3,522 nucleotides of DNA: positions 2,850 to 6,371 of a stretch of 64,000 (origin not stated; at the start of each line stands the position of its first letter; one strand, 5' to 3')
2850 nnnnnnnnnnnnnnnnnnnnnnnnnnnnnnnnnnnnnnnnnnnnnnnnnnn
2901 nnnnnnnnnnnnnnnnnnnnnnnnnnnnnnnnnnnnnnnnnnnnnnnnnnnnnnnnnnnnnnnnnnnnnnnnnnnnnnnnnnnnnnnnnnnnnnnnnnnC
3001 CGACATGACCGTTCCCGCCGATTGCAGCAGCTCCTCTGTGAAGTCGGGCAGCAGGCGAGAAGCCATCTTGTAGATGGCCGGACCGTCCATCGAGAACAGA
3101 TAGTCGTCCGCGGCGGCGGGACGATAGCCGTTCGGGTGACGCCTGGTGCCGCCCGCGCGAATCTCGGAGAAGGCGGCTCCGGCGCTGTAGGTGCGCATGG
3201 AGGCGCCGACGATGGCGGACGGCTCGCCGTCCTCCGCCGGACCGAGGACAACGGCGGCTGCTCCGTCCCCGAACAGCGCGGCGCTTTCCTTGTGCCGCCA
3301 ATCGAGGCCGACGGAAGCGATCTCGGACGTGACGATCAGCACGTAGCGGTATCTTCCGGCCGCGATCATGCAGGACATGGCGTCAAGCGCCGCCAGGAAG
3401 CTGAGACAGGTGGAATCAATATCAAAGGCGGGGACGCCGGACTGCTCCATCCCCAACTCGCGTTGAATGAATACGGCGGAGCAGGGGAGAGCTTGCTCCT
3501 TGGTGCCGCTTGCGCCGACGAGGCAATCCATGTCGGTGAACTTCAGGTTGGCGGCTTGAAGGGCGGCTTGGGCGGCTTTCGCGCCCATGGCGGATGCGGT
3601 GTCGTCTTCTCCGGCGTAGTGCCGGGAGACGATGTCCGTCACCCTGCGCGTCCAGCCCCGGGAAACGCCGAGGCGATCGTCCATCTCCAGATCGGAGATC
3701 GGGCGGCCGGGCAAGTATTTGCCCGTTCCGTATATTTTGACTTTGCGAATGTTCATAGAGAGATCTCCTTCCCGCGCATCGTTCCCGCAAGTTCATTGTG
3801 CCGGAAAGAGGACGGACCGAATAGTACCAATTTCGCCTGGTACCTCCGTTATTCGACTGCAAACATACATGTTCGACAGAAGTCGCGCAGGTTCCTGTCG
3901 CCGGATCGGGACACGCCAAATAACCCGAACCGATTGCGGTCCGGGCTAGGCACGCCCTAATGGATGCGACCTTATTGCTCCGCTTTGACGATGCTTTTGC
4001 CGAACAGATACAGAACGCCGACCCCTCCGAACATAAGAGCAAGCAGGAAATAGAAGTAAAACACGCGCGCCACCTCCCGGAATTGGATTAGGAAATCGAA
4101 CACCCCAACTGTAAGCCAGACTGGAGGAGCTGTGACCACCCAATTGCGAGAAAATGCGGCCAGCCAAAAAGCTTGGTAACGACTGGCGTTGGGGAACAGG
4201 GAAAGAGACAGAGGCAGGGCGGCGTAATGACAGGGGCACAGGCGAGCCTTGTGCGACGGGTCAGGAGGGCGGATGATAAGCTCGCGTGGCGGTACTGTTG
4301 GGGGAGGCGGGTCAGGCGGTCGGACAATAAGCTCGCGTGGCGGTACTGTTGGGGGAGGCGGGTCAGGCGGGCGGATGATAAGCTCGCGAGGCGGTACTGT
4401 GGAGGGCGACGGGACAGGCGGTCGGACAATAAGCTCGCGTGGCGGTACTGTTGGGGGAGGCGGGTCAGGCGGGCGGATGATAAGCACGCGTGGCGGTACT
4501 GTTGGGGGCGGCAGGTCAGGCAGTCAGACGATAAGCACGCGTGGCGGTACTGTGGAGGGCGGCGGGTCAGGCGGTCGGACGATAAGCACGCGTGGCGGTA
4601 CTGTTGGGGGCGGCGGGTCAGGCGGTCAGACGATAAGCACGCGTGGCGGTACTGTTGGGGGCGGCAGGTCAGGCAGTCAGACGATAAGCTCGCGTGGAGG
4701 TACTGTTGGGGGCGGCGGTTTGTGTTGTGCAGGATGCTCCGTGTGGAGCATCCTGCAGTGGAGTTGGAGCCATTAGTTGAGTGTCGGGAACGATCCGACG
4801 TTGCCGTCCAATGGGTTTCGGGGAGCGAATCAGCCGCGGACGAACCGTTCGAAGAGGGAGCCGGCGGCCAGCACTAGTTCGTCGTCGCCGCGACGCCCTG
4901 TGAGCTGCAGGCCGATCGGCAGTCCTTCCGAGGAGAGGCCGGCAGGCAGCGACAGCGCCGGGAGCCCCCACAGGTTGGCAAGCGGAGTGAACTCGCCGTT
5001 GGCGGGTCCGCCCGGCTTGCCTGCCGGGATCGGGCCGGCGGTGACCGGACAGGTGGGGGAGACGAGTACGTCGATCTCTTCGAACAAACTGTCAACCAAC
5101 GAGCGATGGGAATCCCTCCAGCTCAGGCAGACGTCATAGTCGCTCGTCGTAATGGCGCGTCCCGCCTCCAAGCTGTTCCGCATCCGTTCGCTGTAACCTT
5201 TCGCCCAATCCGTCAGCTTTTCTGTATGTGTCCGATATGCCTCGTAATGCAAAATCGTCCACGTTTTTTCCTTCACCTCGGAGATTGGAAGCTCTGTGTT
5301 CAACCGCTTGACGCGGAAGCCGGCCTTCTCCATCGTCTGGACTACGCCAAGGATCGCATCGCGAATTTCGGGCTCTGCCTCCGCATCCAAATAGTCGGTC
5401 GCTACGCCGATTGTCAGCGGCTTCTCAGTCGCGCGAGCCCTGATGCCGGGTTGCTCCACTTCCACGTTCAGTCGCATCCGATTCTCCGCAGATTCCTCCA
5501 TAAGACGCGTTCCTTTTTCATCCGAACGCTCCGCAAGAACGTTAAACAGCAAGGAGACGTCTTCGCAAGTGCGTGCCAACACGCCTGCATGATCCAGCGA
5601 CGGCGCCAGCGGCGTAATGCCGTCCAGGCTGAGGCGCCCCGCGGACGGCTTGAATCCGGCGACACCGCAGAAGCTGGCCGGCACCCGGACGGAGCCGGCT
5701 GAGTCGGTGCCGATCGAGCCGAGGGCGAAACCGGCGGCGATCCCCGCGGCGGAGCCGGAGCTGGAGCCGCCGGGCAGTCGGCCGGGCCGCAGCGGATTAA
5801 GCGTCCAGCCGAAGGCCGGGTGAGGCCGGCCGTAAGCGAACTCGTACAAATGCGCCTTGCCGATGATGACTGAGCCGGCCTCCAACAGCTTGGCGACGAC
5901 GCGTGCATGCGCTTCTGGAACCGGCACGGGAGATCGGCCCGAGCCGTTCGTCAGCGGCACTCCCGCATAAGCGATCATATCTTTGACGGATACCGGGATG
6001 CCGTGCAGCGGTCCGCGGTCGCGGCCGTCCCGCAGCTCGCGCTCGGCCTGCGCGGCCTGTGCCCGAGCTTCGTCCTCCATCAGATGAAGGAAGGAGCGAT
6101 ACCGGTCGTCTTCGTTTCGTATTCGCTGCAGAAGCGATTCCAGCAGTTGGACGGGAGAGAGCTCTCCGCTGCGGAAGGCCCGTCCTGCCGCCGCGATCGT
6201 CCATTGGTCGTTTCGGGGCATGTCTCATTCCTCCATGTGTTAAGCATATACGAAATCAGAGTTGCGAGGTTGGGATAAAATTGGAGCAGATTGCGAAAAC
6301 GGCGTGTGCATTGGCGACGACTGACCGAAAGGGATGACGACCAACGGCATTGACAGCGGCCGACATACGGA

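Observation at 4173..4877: Nine-unit 51-bp tandem repeat that is open in three reading frames; the minus-strand proline-rich ORF is truncated by repeat variants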

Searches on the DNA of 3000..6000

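Call 8: search_rna_families(source=window, start=3000, end=6000, threshold=evalue, max_evalue=1)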
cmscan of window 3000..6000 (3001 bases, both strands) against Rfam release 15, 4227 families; matches with E-value up to 1: 0.
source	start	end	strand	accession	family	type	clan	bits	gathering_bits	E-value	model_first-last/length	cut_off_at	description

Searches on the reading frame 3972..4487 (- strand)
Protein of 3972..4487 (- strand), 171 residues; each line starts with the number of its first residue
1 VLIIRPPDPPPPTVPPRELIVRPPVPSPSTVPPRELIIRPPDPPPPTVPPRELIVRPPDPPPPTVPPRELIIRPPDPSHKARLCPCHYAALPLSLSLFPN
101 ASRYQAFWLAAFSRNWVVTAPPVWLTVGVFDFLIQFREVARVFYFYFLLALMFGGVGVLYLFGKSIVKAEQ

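Call 6: search_protein_families(library=pfam, proteins=[window:3972-4487:-], max_evalue=0.01)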
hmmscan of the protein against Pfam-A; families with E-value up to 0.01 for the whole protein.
window:3972-4487:- (171 aa): 0 families

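Call 11: find_homologous_proteins(query=window:3972-4487:-, max_evalue=0.01)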
Query window:3972-4487:-: 8000 candidates shared short words with the query, none scored E <= 0.01.

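Call 36: search_protein_representatives(protein=window:3972-4487:-)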
Query: 171 residues. Proteins with E-value up to 0.001 (for the whole library): 6; up to 1e-10: 2; up to 1e-30: 0. The best 6 are listed.
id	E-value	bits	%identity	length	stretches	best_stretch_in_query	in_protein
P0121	5.7e-16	75.3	98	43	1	129-171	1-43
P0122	7.9e-12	61.8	35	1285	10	60-96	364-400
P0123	1.8e-07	47.6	63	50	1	118-171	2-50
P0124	1.8e-04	37.8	77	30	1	142-171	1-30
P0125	4.0e-04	36.7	34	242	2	14-78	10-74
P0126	8.7e-04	35.6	45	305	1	2-79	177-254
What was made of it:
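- No homologue exists among 1.84 billion proteins (call 36).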

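Call 38: find_encoding_contigs(protein=P0124, flank=3000, max_places=4)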
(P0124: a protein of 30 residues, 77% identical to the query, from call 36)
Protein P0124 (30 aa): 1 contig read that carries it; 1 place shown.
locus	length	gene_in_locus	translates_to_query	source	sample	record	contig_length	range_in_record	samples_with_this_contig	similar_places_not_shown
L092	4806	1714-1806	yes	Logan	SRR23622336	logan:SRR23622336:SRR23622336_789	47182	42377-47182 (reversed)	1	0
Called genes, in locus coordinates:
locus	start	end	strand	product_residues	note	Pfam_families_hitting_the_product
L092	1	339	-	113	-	?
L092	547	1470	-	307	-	PF01040:UbiA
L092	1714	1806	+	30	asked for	-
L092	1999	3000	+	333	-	PF00195:Chal_sti_synt_N (weak), PF08545:ACP_syn_III, PF08541:ACP_syn_III_C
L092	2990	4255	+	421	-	-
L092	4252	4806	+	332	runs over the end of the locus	PF01073:3Beta_HSD, PF01370:Epimerase, PF02719:Polysacc_synt_2 (weak), PF04321:RmlD_sub_bind, PF05368:NmrA, PF13460:NAD_binding_10, PF16363:GDP_Man_Dehyd, PF07993:NAD_binding_4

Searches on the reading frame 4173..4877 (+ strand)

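Call 6: search_protein_families(library=pfam, proteins=[window:4173-4877:+], max_evalue=0.01)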
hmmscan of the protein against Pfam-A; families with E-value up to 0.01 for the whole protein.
window:4173-4877:+ (234 aa): 1 family
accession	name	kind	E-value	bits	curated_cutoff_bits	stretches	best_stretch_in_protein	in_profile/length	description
PF12528.13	T2SSppdC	-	0.0038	18.4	22.5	0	30-47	10-27/79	Type II secretion prepilin peptidase dependent protein C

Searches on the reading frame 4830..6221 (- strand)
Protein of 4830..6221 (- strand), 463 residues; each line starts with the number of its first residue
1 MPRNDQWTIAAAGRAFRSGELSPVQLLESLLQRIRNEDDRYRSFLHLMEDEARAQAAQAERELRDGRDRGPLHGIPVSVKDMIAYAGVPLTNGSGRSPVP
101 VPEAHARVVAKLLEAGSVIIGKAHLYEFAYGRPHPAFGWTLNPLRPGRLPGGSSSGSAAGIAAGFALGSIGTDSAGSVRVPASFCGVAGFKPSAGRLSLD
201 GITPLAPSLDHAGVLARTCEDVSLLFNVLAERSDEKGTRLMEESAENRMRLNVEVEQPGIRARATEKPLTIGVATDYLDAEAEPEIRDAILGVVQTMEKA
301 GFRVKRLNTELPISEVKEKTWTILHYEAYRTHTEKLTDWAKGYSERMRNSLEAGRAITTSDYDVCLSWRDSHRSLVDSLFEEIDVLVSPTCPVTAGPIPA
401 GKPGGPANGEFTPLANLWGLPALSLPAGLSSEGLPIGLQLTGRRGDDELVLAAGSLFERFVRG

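Call 6: search_protein_families(library=pfam, proteins=[window:4830-6221:-], max_evalue=0.01)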
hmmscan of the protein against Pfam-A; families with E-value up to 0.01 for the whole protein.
window:4830-6221:- (463 aa): 1 family
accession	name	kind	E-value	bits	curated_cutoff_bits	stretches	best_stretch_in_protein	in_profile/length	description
PF01425.27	Amidase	-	1e-94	318.6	27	1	26-451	2-445/445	Amidase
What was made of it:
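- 4830..6221 (-): Amidase gene, the upstream neighbour on the same strand. It is context, not part of the repeat. Frame A overlaps its last 48 bases. Pfam PF01425, E = 1e-94 (call 6).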

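Call 9: find_encoding_contigs(protein=window:4830-6221:-, flank=6000, max_places=6)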
Protein window:4830-6221:- (463 aa): 16 contigs read that carry it; 6 places shown.
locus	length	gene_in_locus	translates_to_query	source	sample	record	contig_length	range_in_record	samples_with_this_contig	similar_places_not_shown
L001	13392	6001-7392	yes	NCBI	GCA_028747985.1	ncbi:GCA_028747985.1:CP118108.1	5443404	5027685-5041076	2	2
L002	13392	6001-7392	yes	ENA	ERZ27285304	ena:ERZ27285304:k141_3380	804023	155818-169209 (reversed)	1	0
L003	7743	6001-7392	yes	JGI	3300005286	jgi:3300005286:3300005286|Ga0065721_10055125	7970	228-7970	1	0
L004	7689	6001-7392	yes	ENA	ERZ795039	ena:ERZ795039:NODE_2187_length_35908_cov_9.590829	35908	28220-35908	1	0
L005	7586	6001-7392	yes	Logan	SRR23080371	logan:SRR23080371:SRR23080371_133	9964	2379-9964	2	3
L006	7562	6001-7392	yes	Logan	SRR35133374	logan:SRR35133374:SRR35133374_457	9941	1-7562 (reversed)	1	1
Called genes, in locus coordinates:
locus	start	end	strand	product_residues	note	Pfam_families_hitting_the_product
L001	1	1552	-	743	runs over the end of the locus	PF00890:FAD_binding_2 (weak), PF01134:GIDA (weak), PF12831:FAD_oxidored, PF13450:NAD_binding_8 (weak)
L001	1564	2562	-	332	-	PF01408:GFO_IDH_MocA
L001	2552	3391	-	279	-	PF01261:AP_endonuc_2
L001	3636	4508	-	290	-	PF02311:AraC_binding, PF00165:HTH_AraC, PF12833:HTH_18, PF00165:HTH_AraC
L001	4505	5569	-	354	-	PF12715:Abhydrolase_7 (faint)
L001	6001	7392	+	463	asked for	PF01425:Amidase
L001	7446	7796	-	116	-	-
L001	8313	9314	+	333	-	PF08545:ACP_syn_III, PF08541:ACP_syn_III_C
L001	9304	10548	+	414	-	-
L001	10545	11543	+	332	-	PF01073:3Beta_HSD, PF01370:Epimerase, PF02719:Polysacc_synt_2 (weak), PF04321:RmlD_sub_bind, PF05368:NmrA (weak), PF13460:NAD_binding_10, PF16363:GDP_Man_Dehyd, PF07993:NAD_binding_4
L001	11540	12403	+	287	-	PF00753:Lactamase_B, PF23023:Anti-Pycsar_Apyc1 (faint)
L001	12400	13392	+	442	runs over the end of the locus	PF00501:AMP-binding (weak)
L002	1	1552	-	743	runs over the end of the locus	PF00890:FAD_binding_2 (weak), PF01134:GIDA (weak), PF12831:FAD_oxidored, PF13450:NAD_binding_8 (weak)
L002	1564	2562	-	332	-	PF01408:GFO_IDH_MocA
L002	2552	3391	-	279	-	PF01261:AP_endonuc_2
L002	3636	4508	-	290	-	PF02311:AraC_binding, PF00165:HTH_AraC, PF12833:HTH_18, PF00165:HTH_AraC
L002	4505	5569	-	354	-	PF12715:Abhydrolase_7 (faint)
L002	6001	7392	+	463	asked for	PF01425:Amidase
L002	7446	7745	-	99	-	-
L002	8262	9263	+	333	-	PF08545:ACP_syn_III, PF08541:ACP_syn_III_C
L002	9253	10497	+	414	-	-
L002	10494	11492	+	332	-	PF01073:3Beta_HSD, PF01370:Epimerase, PF02719:Polysacc_synt_2 (weak), PF04321:RmlD_sub_bind, PF05368:NmrA (weak), PF13460:NAD_binding_10, PF16363:GDP_Man_Dehyd, PF07993:NAD_binding_4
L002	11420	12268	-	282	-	-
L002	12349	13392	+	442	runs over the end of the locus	PF00501:AMP-binding (weak)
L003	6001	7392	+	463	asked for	PF01425:Amidase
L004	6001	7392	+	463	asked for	PF01425:Amidase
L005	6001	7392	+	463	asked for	PF01425:Amidase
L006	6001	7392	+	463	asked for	PF01425:Amidase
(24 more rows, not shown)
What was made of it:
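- It was called as a 116-aa and a 99-aa gene in two assemblies (call 9).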

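Call 12: find_related_loci(query=window:4830-6221:-, collection=genome_contigs, flank=4000)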
Query window:4830-6221:- (463 aa) in genome_contigs; peptide patterns used: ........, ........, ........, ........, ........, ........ (x = any residue, [..] = any of these).
600 stretches matched a pattern (row limit reached: there are more); 356 encode a relative of the query (tblastn E <= 1e-3); the best 80 are kept; 80 distinct loci.
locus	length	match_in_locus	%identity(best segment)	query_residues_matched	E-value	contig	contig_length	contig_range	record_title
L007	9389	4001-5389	94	1-463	0e+0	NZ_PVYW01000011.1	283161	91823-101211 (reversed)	Cohnella sp. SGD-V74 Ga0139070_111, whole genome shotgun sequence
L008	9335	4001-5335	60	1-461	2e-171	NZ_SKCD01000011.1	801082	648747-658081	Paenibacillus luteus strain R-3 NODE_1, whole genome shotgun sequence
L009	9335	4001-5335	62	1-461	5e-171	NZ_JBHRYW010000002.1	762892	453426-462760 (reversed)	Paenibacillus sp. GCM10012306 strain CGMCC 1.17352 spades_K_25_97_2, whole genome shotgun sequence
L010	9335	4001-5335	60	1-461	5e-170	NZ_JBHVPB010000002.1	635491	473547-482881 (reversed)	Paenibacillus sp. NPDC057934 NPDC057934_T36_B5.ctg-0002, whole genome shotgun sequence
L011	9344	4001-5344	58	1-461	1e-168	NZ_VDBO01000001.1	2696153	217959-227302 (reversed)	Paenibacillus sinopodophylli strain CCTCC AB 2016047 NODE_1_length_2696153_cov_469.764451, whole genome shotgun sequence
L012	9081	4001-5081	73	79-460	2e-145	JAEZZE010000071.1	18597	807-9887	MAG: Bacillota bacterium isolate OH_PFB_39 k127_164019, whole genome shotgun sequence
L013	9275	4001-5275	36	8-457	6e-67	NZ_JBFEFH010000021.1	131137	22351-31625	Tautonia sp. JC769 21, whole genome shotgun sequence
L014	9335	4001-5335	36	8-459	2e-65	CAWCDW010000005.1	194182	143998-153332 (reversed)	MAG: uncultured Alphaproteobacteria bacterium isolate MFD09368.bin.1.55 genome assembly, contig: contig_25208, whole gen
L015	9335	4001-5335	36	8-459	1e-65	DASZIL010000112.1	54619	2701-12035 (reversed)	MAG TPA_asm: Beijerinckiaceae bacterium isolate SMAG_U6601 k141_2856141, whole genome shotgun sequence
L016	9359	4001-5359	32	8-459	6e-61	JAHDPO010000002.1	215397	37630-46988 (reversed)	MAG: Clostridia bacterium isolate SM1-B15.1 k141_15714, whole genome shotgun sequence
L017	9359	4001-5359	32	8-459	2e-59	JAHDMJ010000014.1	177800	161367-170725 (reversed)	MAG: Clostridia bacterium isolate R1-B15.2 k141_71019, whole genome shotgun sequence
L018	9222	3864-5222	31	8-459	2e-59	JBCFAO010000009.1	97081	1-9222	MAG: Clostridiales bacterium isolate concoct.bin.65 NODE_190_length_97081_cov_10.139181, whole genome shotgun sequence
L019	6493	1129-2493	34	1-459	3e-58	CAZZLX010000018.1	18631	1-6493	MAG TPA_asm: uncultured Rhizobium sp. isolate SRP124364_co1_94 genome assembly, contig: NODE_2930_length_18631_cov_5.142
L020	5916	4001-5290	34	8-458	3e-58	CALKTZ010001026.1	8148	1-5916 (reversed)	MAG TPA_asm: uncultured Planctomycetales bacterium isolate SRR1955887_bin.73_CONCOCT_v1.1_MAG genome assembly, contig: E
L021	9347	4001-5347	35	8-458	1e-57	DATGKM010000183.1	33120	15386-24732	MAG TPA_asm: Bryobacteraceae bacterium isolate SMAG_U9859 k141_358462, whole genome shotgun sequence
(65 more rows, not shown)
